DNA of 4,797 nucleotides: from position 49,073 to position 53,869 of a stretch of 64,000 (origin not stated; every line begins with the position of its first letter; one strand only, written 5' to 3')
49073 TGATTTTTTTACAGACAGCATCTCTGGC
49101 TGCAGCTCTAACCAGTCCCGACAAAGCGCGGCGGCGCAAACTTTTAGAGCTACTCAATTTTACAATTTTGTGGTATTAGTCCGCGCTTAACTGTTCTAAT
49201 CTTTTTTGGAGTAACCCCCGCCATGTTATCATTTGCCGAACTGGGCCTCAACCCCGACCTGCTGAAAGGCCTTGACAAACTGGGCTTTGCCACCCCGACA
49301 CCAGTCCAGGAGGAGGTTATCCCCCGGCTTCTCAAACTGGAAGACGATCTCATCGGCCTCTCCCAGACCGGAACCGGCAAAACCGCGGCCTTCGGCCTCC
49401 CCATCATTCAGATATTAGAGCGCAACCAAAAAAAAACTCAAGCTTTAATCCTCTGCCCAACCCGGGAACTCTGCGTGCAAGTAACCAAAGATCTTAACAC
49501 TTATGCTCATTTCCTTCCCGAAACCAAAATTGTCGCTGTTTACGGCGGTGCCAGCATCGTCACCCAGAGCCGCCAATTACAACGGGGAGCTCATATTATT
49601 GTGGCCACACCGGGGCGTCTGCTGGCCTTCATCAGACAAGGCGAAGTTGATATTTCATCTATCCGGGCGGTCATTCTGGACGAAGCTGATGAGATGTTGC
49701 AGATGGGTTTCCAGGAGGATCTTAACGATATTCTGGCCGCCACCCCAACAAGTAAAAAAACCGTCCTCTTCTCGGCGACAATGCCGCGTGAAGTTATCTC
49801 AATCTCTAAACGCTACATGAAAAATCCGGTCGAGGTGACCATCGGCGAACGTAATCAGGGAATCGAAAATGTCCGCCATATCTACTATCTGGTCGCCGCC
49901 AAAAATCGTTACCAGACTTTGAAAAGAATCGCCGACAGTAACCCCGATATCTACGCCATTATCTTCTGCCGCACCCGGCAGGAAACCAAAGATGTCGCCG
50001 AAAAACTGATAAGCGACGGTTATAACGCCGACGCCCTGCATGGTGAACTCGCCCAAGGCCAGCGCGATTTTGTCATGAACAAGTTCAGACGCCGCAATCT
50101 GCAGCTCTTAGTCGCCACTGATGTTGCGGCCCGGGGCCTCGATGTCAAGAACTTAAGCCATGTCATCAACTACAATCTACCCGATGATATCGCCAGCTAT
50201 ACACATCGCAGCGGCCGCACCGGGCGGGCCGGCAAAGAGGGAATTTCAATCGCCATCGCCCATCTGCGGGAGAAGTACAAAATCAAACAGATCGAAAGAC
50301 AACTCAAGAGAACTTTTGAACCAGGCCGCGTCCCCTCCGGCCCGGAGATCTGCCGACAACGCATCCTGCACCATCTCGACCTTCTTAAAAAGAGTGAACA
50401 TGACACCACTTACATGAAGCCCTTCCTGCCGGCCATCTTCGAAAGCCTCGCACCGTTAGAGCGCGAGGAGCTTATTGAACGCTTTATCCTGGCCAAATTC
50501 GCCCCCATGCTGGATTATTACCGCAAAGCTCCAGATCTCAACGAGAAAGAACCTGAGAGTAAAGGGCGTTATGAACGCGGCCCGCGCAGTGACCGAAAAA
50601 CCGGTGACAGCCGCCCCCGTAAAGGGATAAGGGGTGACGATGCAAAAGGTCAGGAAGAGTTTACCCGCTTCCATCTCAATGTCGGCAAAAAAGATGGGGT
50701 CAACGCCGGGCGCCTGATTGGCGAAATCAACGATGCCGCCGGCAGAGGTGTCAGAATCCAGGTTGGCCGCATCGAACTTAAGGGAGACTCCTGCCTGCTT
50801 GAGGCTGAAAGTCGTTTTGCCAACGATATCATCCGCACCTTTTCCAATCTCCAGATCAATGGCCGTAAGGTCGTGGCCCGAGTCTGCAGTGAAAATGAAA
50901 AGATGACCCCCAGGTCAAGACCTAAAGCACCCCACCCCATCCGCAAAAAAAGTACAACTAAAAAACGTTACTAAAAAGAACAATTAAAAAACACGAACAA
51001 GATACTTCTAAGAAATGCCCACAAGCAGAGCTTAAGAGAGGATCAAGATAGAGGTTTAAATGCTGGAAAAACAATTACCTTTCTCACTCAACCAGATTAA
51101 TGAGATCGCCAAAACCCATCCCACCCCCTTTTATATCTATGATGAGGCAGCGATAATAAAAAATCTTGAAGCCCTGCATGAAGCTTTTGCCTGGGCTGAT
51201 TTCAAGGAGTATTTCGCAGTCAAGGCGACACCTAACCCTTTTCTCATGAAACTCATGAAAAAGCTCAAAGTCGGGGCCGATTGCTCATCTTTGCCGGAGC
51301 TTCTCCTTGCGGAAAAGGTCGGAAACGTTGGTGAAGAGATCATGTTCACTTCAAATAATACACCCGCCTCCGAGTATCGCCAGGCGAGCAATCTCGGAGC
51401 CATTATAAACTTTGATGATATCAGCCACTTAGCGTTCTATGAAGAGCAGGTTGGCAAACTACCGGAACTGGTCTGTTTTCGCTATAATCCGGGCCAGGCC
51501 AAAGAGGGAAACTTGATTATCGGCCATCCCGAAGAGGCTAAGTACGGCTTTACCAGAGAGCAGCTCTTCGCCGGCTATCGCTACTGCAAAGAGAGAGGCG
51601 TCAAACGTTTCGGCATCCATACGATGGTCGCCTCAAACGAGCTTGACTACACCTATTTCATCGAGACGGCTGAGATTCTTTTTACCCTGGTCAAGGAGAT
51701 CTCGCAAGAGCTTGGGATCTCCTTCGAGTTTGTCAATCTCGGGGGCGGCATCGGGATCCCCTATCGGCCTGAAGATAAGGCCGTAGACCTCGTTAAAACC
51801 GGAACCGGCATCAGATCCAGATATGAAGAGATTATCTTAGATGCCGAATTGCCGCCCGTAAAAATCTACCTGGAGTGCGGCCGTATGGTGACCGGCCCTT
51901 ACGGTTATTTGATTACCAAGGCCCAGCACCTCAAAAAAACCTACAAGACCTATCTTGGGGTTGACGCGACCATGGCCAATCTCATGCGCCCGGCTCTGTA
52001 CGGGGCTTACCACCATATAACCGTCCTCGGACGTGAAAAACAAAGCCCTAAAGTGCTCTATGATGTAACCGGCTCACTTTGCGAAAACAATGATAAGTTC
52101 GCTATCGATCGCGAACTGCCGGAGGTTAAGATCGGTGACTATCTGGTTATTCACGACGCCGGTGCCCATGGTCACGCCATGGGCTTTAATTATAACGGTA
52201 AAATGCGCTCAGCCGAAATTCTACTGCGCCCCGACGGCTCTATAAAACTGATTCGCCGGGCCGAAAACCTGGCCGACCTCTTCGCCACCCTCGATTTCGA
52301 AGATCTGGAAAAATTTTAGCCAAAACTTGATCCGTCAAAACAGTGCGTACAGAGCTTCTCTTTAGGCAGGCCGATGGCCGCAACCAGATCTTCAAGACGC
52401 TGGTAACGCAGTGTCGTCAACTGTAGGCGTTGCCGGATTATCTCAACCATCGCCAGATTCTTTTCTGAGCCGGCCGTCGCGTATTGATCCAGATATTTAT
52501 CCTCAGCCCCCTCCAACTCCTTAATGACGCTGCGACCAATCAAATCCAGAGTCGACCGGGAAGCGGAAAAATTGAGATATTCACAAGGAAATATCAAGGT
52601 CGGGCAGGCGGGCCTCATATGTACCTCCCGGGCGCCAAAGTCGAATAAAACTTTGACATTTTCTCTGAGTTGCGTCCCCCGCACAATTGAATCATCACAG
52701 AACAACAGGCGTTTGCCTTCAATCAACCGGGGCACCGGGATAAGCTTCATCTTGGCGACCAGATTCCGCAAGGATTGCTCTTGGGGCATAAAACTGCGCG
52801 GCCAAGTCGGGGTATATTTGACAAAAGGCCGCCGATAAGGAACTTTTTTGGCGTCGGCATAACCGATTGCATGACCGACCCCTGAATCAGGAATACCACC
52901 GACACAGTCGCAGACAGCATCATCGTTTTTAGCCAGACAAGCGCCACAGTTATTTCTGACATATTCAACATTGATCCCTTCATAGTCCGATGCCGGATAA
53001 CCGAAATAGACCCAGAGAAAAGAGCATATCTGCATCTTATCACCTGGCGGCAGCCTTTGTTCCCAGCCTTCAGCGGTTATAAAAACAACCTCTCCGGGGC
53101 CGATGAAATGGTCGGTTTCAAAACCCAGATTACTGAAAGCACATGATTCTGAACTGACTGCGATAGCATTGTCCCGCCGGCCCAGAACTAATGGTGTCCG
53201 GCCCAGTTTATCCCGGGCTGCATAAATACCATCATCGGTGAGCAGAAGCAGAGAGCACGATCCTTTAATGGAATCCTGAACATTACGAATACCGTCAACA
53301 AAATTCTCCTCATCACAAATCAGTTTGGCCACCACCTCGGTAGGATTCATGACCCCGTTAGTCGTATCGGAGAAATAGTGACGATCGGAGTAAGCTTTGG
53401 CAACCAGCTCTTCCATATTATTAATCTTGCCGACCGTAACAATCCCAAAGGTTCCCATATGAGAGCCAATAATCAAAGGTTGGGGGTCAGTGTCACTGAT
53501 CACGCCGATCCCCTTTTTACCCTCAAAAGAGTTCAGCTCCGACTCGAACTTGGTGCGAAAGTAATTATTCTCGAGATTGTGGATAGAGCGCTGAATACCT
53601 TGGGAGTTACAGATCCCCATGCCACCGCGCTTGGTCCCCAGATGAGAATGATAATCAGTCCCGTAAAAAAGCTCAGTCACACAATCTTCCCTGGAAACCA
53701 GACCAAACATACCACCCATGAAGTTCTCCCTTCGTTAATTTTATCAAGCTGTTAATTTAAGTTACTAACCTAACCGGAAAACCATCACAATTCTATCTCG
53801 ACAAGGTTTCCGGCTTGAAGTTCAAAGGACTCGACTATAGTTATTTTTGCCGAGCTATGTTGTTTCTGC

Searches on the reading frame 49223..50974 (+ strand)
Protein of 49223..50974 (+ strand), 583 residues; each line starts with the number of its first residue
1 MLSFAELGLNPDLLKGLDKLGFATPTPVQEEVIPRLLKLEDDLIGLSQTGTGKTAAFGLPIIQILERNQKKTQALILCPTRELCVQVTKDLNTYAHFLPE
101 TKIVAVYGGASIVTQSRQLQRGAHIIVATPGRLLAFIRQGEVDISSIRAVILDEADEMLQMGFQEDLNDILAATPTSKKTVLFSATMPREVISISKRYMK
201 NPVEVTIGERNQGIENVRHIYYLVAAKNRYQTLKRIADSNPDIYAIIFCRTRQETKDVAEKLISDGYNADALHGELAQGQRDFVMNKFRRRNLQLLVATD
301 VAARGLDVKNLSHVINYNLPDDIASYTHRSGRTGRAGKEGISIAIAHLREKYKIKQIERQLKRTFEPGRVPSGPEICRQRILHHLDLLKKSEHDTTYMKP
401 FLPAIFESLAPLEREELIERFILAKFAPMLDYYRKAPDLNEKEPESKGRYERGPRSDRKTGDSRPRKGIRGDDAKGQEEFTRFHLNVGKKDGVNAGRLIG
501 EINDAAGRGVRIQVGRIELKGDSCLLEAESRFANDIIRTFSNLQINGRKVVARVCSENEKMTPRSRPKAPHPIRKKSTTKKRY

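Call 64: search_protein_families(library=pfam, proteins=[window:49223-50974:+], max_evalue=0.00001)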
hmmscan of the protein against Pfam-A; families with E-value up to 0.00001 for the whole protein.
window:49223-50974:+ (583 aa): 4 families
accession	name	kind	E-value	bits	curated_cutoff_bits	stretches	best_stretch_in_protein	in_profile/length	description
PF00270.35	DEAD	-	2.2e-47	161.4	26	1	26-191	1-164/167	DEAD/DEAH box helicase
PF00271.37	Helicase_C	-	1.3e-31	109.5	23.5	1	231-337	4-110/110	Helicase conserved C-terminal domain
PF03880.21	DbpA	-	7.2e-12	45.6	25.6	1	482-553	1-71/72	DbpA RNA binding domain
PF04851.21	ResIII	-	3.4e-09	37.3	22.5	1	25-188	4-163/164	Type III restriction enzyme, res subunit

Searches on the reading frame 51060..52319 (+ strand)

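Call 64: search_protein_families(library=pfam, proteins=[window:51060-52319:+], max_evalue=0.00001)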
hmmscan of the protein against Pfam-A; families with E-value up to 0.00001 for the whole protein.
window:51060-52319:+ (419 aa): 2 families
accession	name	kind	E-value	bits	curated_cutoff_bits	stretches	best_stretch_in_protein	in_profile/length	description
PF02784.22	Orn_Arg_deC_N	-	6.7e-28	98.1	23.4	1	30-278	2-246/247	Pyridoxal-dependent decarboxylase, pyridoxal binding domain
PF00278.28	Orn_DAP_Arg_deC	-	1.4e-20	73.8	23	1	24-368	1-95/95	Pyridoxal-dependent decarboxylase, C-terminal sheet domain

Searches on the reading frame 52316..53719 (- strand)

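Call 64: search_protein_families(library=pfam, proteins=[window:52316-53719:-], max_evalue=0.00001)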
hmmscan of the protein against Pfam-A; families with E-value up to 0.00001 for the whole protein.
window:52316-53719:- (467 aa): 1 family
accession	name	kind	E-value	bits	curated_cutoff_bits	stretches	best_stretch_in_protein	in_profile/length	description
PF13537.11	GATase_7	-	7.7e-11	42.5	25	1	75-195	9-121/123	Glutamine amidotransferase domain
